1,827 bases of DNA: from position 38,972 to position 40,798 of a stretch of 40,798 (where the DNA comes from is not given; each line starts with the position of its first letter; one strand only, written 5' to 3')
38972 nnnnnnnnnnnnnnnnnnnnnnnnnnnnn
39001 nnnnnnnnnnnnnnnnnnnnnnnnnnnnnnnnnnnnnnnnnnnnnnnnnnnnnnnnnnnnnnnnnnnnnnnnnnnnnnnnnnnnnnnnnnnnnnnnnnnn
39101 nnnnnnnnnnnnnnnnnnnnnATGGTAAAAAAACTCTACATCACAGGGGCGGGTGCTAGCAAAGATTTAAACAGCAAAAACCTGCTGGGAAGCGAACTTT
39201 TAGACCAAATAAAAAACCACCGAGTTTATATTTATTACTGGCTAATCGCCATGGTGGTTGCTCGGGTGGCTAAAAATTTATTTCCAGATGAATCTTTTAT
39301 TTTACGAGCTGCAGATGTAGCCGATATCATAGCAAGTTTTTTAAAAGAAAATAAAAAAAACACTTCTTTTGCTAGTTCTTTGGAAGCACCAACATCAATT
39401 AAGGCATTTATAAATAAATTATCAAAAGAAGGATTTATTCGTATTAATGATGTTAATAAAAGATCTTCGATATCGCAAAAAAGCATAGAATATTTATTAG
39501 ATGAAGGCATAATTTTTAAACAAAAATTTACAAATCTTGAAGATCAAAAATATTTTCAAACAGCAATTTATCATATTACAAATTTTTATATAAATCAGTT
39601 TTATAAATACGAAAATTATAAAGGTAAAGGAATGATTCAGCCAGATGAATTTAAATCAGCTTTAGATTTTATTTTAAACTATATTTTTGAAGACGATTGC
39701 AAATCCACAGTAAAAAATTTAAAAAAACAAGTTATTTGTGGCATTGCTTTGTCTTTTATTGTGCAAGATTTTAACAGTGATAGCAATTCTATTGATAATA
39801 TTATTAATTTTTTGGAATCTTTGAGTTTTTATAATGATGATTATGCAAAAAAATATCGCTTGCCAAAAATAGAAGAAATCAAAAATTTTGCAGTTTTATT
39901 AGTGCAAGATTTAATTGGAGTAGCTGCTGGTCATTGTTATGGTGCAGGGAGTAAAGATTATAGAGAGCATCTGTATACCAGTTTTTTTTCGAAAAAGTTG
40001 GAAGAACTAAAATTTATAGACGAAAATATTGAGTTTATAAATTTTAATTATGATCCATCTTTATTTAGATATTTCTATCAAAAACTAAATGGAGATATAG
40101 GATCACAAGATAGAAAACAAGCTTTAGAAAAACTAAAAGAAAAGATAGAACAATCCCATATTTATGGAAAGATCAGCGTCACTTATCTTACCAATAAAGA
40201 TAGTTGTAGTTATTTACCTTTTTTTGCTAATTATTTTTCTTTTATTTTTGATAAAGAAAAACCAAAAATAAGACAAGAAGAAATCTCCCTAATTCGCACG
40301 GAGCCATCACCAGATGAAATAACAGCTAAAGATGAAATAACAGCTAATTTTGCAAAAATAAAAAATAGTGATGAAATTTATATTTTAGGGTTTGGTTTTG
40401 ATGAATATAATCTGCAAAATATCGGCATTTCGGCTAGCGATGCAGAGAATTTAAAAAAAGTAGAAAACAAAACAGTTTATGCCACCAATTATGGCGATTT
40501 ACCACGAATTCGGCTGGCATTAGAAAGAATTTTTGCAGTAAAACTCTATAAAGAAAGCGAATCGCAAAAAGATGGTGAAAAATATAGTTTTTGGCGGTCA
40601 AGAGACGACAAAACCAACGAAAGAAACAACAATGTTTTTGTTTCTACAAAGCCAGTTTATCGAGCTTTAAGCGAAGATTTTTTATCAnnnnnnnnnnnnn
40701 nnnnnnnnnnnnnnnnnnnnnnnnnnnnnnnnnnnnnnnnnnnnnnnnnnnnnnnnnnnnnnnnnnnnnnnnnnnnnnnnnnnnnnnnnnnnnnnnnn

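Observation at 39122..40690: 522-aa protein with SIR2-like NAD-binding motifs split by a ~290-aa insertion, and a possible His-to-Tyr change at the catalytic position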

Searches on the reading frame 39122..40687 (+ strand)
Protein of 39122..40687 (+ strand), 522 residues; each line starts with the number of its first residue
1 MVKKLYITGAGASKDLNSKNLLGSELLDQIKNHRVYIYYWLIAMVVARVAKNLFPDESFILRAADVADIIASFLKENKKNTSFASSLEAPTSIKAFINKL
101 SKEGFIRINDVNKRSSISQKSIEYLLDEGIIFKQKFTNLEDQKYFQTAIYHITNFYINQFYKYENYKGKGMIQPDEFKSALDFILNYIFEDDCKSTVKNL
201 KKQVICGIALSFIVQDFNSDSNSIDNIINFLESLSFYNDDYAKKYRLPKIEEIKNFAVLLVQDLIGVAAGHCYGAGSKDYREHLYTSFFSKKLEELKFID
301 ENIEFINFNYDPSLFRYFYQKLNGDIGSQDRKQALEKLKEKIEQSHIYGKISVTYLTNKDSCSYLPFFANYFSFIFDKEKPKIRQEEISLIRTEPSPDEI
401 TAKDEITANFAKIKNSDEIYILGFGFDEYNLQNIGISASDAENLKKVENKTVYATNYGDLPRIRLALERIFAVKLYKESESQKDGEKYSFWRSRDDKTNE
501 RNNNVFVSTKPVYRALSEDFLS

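Call 3: search_protein_families(library=pfam, proteins=[window:39122-40687:+], max_evalue=10)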
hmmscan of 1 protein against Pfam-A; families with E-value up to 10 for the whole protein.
window:39122-40687:+ (522 aa): 2 families
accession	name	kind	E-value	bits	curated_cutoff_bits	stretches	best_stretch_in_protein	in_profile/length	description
PF07479.19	NAD_Gly3P_dh_C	-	0.14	12.8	25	1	47-113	44-112/142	NAD-dependent glycerol-3-phosphate dehydrogenase C-terminus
PF17619.7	SCVP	-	3.4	8.9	26.2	1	303-370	4-73/96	Secreted clade V proteins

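Call 4: search_protein_families(library=padloc, proteins=[window:39122-40687:+], max_evalue=10)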
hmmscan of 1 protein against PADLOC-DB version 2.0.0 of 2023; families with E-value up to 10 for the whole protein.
window:39122-40687:+ (522 aa): 0 families

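Call 5: search_protein_families(library=ncbifam, proteins=[window:39122-40687:+], max_evalue=10)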
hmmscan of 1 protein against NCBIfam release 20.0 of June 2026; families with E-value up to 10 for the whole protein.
window:39122-40687:+ (522 aa): 2 families
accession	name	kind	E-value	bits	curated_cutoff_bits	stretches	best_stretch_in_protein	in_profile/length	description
TIGR00255.1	TIGR00255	hypoth_equivalog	0.0038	16.9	167.5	1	193-226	229-262/291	YicC/YloC family endoribonuclease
NF010177.0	PRK13656.1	subfamily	0.052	12.2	403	1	292-383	207-299/398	enoyl-[acyl-carrier-protein] reductase FabV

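Call 6: search_solved_structures(query=window:39122-40687:+, max_evalue=10)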
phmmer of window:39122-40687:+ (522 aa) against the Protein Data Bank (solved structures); distinct sequences matched with E-value up to 10: 0.

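Call 7: find_homologous_proteins(query=window:39122-40687:+, max_evalue=0.001)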
Query window:39122-40687:+ (522 aa): 18 proteins with E <= 0.001 among 8000 candidates.
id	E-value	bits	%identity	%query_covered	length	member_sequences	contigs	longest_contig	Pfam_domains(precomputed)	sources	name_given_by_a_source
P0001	0.0e+0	1146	100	100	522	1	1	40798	-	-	-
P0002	0.0e+0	1054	93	100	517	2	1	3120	-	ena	-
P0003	8.5e-292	986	88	100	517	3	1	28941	-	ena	-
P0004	3.9e-279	945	86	100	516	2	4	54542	-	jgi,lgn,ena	-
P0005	1.3e-173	597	61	99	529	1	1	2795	-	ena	-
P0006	6.4e-163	561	89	57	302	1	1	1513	-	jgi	-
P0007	1.3e-103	366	56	74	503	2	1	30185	-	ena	-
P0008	7.0e-98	347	43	100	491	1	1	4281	-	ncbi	-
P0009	4.7e-96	341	44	100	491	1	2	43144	-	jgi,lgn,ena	-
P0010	2.2e-90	322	42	100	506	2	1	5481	-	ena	-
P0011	5.4e-90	321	41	100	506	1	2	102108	-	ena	-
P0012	6.1e-86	307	41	99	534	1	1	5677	-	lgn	-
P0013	8.4e-60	221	35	100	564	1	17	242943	-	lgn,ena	-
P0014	4.5e-59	219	35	100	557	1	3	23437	-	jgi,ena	-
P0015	1.5e-58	217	34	100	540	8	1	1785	-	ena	-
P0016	9.1e-47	178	36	59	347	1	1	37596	-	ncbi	-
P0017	1.6e-42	164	32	100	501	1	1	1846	-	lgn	-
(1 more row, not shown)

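Call 10: search_solved_structures(query=A1, max_evalue=10, show_alignments=3)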
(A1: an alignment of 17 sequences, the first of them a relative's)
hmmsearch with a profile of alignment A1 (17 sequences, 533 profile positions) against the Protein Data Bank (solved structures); distinct sequences matched with E-value up to 10: 0.

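Call 13: search_protein_families(library=pfam, alignment_id=A1, max_evalue=1)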
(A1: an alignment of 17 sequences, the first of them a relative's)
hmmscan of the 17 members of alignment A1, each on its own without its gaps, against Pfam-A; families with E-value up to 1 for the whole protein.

A. member 1, P0001 (522 aa): 1 family
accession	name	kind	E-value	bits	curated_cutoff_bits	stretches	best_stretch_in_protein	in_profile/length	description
PF07479.19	NAD_Gly3P_dh_C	-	0.14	12.8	25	1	47-113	44-112/142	NAD-dependent glycerol-3-phosphate dehydrogenase C-terminus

B. families by the number of members that match (of 17 scanned): 18 families
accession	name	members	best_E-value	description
PF13289.12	SIR2_2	2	0.0013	SIR2-like domain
PF07479.19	NAD_Gly3P_dh_C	2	0.14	NAD-dependent glycerol-3-phosphate dehydrogenase C-terminus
PF08236.17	SRI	1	0.0098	SRI (Set2 Rpb1 interacting) domain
PF13495.12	Phage_int_SAM_4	1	0.017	Phage integrase, N-terminal SAM-like domain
PF06385.17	Baculo_LEF-11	1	0.03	Baculovirus LEF-11 protein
PF08351.18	TmcA_N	1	0.043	tRNA(Met) cytidine acetyltransferase TmcA, N-terminal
PF23583.2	EF_HAND_2_PLCG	1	0.076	PLCG EF-hand motif 2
PF14964.11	INTS15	1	0.081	Integrator complex subunit 15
PF10261.15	FIT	1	0.086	Fat storage-inducing transmembrane protein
PF11161.13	DUF2944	1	0.11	Protein of unknown function (DUF2946)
PF24138.1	TPR_TNPO3_IPO13_2nd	1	0.12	Transportin-3/Importin-13 second TPR domain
PF12998.12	ING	1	0.13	Inhibitor of growth proteins N-terminal histone-binding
PF12241.14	Enoyl_reductase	1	0.15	Trans-2-enoyl-CoA reductase catalytic region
PF02249.22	MCR_alpha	1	0.19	Methyl-coenzyme M reductase alpha subunit, C-terminal domain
PF25200.1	DUF7833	1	0.32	Family of unknown function (DUF7833)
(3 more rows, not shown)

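Call 14: find_encoding_contigs(protein=P0004, flank=8000, max_places=3)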
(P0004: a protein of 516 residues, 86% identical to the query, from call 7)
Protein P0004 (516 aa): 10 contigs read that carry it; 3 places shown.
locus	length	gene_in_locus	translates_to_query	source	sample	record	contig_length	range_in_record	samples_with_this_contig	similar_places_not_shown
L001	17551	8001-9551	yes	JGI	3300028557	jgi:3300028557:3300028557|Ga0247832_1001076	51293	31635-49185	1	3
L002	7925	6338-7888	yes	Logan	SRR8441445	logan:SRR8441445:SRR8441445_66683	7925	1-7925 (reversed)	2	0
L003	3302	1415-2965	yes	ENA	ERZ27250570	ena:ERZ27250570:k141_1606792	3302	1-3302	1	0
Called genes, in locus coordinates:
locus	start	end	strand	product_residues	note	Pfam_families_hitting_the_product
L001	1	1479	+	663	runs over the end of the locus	PF02554:CstA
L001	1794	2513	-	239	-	PF01027:Bax1-I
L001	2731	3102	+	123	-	-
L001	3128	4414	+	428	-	PF00069:Pkinase (faint), PF03109:ABC1, PF27536:UbiB_helical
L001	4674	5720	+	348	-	PF00154:RecA_N, PF06745:ATPase (weak), PF08423:Rad51, PF01637:ATPase_2 (faint), PF21096:RecA_C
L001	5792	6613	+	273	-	-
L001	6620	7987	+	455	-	PF00919:UPF0004, PF04055:Radical_SAM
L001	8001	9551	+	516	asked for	-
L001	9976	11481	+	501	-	PF04244:DPRP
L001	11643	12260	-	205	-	PF00156:Pribosyltran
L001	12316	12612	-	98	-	PF00830:Ribosomal_L28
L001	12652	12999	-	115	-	PF04956:TrbC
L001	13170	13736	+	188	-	PF08207:EFP_N, PF01132:EFP, PF09285:Elong-fact-P_C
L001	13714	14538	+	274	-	PF01678:DAP_epimerase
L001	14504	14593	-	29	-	-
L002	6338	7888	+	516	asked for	-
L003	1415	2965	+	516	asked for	-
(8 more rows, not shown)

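Call 15: find_encoding_contigs(protein=P0013, flank=8000, max_places=3)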
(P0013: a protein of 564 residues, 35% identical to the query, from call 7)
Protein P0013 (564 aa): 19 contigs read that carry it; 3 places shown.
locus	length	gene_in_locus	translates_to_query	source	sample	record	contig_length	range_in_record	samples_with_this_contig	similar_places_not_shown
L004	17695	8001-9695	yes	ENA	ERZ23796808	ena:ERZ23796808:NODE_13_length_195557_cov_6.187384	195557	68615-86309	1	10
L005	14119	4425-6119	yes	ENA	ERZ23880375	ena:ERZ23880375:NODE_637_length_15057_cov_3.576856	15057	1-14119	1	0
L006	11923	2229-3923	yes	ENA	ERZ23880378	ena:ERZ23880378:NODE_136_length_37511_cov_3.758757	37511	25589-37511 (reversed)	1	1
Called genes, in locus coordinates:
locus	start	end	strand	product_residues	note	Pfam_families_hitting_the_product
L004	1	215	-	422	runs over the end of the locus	PF07396:Porin_O_P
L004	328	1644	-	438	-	-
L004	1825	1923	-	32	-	-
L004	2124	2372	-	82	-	PF13560:HTH_31 (weak), PF12844:HTH_19, PF13443:HTH_26, PF01381:HTH_3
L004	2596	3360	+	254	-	PF12686:DUF3800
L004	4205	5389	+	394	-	PF13356:Arm-DNA-bind_3, PF14659:Phage_int_SAM_3, PF22022:Phage_int_M (faint), PF00589:Phage_integrase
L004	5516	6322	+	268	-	PF09407:AbiEi_1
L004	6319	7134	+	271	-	PF08843:AbiEii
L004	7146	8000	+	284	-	PF01909:NTP_transf_2 (faint), PF18765:Polbeta (weak), PF05168:HEPN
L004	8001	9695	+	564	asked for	-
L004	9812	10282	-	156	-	-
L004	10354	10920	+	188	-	PF07510:GmrSD_C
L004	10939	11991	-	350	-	PF00266:Aminotran_5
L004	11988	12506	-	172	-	PF00583:Acetyltransf_1 (weak), PF21926:FeeM (weak), PF13444:Acetyltransf_5 (faint)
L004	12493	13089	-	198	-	PF02660:G3P_acyltransf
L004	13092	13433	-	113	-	PF01381:HTH_3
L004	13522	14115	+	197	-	PF00440:TetR_N, PF13305:TetR_C_33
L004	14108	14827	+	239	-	PF00561:Abhydrolase_1 (faint), PF05057:DUF676 (weak), PF12146:Hydrolase_4 (faint), PF02089:Palm_thioest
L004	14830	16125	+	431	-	PF05977:MFS_3, PF07690:MFS_1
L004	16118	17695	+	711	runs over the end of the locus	PF01553:Acyltransferase, PF00501:AMP-binding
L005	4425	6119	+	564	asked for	-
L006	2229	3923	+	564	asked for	-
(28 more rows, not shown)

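Call 16: find_encoding_contigs(protein=P0011, flank=8000, max_places=2)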
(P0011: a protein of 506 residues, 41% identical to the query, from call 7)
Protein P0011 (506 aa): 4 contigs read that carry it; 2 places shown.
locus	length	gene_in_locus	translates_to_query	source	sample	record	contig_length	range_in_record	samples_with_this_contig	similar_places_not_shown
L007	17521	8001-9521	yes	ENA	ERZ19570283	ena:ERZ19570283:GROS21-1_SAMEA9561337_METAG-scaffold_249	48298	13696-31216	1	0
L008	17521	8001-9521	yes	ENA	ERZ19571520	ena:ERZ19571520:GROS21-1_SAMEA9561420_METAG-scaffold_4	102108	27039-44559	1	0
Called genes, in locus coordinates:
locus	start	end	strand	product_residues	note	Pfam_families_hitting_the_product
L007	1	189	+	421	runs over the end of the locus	PF02403:Seryl_tRNA_N, PF00587:tRNA-synt_2b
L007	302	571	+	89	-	PF01649:Ribosomal_S20p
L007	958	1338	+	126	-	PF00825:Ribonuclease_P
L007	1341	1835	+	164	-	PF05751:FixH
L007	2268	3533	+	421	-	PF00375:SDF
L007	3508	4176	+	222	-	PF03548:LolA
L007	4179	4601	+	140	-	PF02472:ExbD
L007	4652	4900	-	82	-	-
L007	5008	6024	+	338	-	PF00044:Gp_dh_N, PF02800:Gp_dh_C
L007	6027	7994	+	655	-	PF13520:AA_permease_2, PF00324:AA_permease (weak)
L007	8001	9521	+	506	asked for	-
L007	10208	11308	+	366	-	-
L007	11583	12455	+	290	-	-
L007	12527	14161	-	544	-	PF00795:CN_hydrolase, PF02540:NAD_synthase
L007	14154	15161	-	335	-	PF00528:BPD_transp_1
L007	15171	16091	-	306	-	PF04613:LpxD, PF24894:Hexapep_GlmU (faint), PF25084:LbH_EIF2B, PF25087:GMPPB_C, PF00132:Hexapep, PF14602:Hexapep_2 (weak), PF00132:Hexapep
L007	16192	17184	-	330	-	PF00437:T2SSE, PF27713:UCP018868 (weak)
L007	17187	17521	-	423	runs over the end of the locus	PF13609:Porin_4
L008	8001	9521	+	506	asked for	-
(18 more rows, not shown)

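Call 17: predict_structure(alignment_id=A1)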
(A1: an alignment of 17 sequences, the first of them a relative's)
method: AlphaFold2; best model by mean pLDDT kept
length: 522 residues; sequences in the alignment: 17
mean_pLDDT: 81.8   pTM: 0.83
mean pLDDT of the five models: 81.8, 81.0, 79.3, 76.9, 61.7
residues with pLDDT >= 90: 138; 70-90: 298; 50-70: 74; < 50: 12
segments of 3 or more residues with pLDDT < 50: 165-167, 393-397
pLDDT, mean of each block of 10 residues (from residue 1): 89 82 82 90 93 81 86 77 63 91 79 91 90 66 81 78 53 86 91 80 92 74 64 75 87 88 83 64 90 85 90 85 85 92 86 71 83 80 73 49 84 96 85 84 90 79 84 90 83 81 91 89 58
secondary structure, 60 per line:
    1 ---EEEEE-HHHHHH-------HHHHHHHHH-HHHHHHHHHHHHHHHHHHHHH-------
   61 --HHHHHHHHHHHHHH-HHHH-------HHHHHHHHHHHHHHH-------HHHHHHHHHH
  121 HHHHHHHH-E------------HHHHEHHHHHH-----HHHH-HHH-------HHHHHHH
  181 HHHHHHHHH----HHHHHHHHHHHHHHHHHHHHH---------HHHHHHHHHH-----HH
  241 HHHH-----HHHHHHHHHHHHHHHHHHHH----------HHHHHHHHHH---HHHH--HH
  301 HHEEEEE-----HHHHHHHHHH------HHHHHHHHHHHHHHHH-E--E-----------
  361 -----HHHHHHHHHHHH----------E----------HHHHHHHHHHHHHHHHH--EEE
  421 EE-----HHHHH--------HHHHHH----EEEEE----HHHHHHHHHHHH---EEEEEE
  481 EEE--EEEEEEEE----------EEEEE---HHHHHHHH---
elements in order: E4-8 H10-15 H23-31 H33-53 H63-76 H78-81 H89-103 H111-128 H143-146 H148-153 H159-162 H174-189 H194-214 H224-233 H239-244 H250-269 H280-289 H293-296 H299-302 E303-307 H313-322 H329-344 H366-377 H399-415 E418-422 H428-432 H441-446 E451-455 H460-471 E475-483 E486-493 E504-508 H512-519

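Call 20: search_protein_representatives(alignment_id=A1)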
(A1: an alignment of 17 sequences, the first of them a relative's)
Query: 17 sequences, 533 profile positions. Proteins with E-value up to 0.001 (for the whole library): 1330; up to 1e-10: 118; up to 1e-30: 8. The best 150 are listed.
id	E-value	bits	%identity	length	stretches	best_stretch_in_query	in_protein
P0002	1.3e-219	747.3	-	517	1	1-532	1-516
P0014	8.9e-202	688.4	-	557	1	1-533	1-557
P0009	6.5e-185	632.8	-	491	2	157-532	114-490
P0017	2.8e-162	558.1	-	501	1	1-532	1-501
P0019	1.1e-142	493.5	-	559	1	1-532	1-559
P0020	1.2e-116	407.5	-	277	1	250-532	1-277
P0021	1.4e-105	370.9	-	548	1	3-532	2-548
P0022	7.7e-44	167.2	-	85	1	449-532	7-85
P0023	4.0e-23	98.8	-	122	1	1-73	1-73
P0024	1.1e-22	97.4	-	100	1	1-90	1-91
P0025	1.1e-22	97.3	-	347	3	398-532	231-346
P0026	3.7e-22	95.6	-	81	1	3-70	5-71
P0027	4.7e-21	92.0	-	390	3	398-532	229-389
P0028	3.5e-20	89.1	-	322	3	398-463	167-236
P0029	1.3e-19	87.2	-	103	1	1-79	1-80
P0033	7.5e-17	78.1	-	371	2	273-477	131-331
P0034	1.9e-15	73.5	-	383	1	261-474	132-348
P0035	2.8e-15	72.9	-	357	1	274-479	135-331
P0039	1.0e-14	71.1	-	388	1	272-476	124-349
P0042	2.6e-14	69.7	-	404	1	274-470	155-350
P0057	3.9e-13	65.9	-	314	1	275-449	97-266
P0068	1.7e-12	63.7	-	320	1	264-450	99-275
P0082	5.3e-12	62.1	-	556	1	3-481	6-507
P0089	7.6e-12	61.6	-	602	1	3-461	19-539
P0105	2.4e-11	59.9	-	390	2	272-479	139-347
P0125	8.1e-11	58.2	-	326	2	259-443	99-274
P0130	9.7e-11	58.0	-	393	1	273-470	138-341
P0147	2.1e-10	56.9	-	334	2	273-442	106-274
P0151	2.6e-10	56.6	-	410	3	264-444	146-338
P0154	2.7e-10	56.5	-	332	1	242-448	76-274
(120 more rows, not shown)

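Call 21: search_protein_families(library=pfam, proteins=[P0025, P0027, P0033, P0034, P0035, P0039, P0042, P0082, P0089, P0021], max_evalue=0.01)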
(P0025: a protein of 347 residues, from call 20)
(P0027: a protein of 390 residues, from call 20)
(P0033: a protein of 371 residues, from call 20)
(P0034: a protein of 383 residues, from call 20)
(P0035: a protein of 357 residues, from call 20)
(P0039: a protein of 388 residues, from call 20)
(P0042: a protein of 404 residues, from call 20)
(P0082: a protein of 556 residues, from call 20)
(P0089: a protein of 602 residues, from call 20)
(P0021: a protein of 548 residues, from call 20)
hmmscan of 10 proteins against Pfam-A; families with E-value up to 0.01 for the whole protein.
P0025 (347 aa): 0 families

P0027 (390 aa): 0 families

P0033 (371 aa): 0 families

P0034 (383 aa): 0 families

P0035 (357 aa): 0 families

P0039 (388 aa): 0 families

P0042 (404 aa): 0 families

P0082 (556 aa): 0 families

P0089 (602 aa): 0 families

P0021 (548 aa): 1 family
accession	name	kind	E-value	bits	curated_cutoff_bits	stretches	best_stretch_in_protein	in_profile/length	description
PF12681.13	Glyoxalase_2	-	0.008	16.6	30.1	1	404-471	44-112/118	Glyoxalase-like domain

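Call 22: fold_search(model_id=the predicted structure, library=pdb)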
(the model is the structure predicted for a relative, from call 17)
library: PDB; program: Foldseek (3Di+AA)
matches with E <= 10: 398; with E <= 0.001: 0
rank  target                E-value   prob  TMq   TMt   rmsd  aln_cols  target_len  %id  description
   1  8suw_B                7.7e-02  0.51  0.24  0.29  17.5       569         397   11  E. coli SIR2-HerA complex (dodecamer SIR2 bound 4 protomers of HerA) (released 2024-03-27)
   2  4lx0_D                1.2e-01  0.20  0.12  0.14  16.9       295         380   12  Crystal structure of Myo5b globular tail domain in complex with active Rab11a (released 2013-11-20)
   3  8u02_B                4.7e-01  0.06  0.10  0.12  19.9       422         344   10  CryoEM structure of D2 dopamine receptor in complex with GoA KE mutant and dopamine (released 2024-08-21)
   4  6up7_R                5.7e-01  0.08  0.13  0.17  25.2       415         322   10  neurotensin receptor and arrestin2 complex (released 2020-02-26)
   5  7w7h_A                5.7e-01  0.05  0.11  0.11  23.5       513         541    9  S Suis FakA-FakB2 complex structure (released 2022-09-21)
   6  3wb8_C                7.5e-01  0.11  0.12  0.16  17.9       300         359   13  Crystal Structure of MyoVa-GTD (released 2013-07-10)
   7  5js7_MODEL_1_A        7.8e-01  0.07  0.11  0.15  21.2       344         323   13  Structural model of a apo G-protein alpha subunit determined with NMR residual dipolar couplings and SAXS (released 2016-06-29)
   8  8as8_E                7.8e-01  0.04  0.12  0.12  40.5       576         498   11  E. coli Wadjet JetABC monomer (released 2022-12-14)
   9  3wek                  8.2e-01  0.04  0.10  0.13  24.1       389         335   12  Crystal structure of the human squalene synthase F288L mutant in complex with presqualene pyrophosphate (released 2014-02-12)
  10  9n20_A                1.0e+00  0.04  0.10  0.14  21.3       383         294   11  Structure of C3d Bound to a Fragment of FHR-2 and S. aureus Efb-C (released 2025-12-10)
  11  4wmz                  1.1e+00  0.06  0.11  0.11  17.8       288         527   11  S. cerevisiae CYP51 complexed with fluconazole in the active site (released 2015-07-01)
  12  5jro_A                1.2e+00  0.54  0.11  0.28   6.8       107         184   17  The crystal structure of azoreductase from Yersinia pestis CO92 in its Apo form (released 2016-06-15)
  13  6vfi_A                1.2e+00  0.16  0.13  0.27  12.5       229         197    9  De novo designed octahedral nanoparticle O43_dn18 (released 2020-08-12)
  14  4ese                  1.2e+00  0.51  0.11  0.26   6.8       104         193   17  The crystal structure of azoreductase from Yersinia pestis CO92 in complex with FMN. (released 2012-05-23)
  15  2d5i                  1.2e+00  0.35  0.10  0.22   8.7       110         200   15  The crystal structure of AzoR (Azo Reductase) from Escherichia coli (released 2006-05-16)
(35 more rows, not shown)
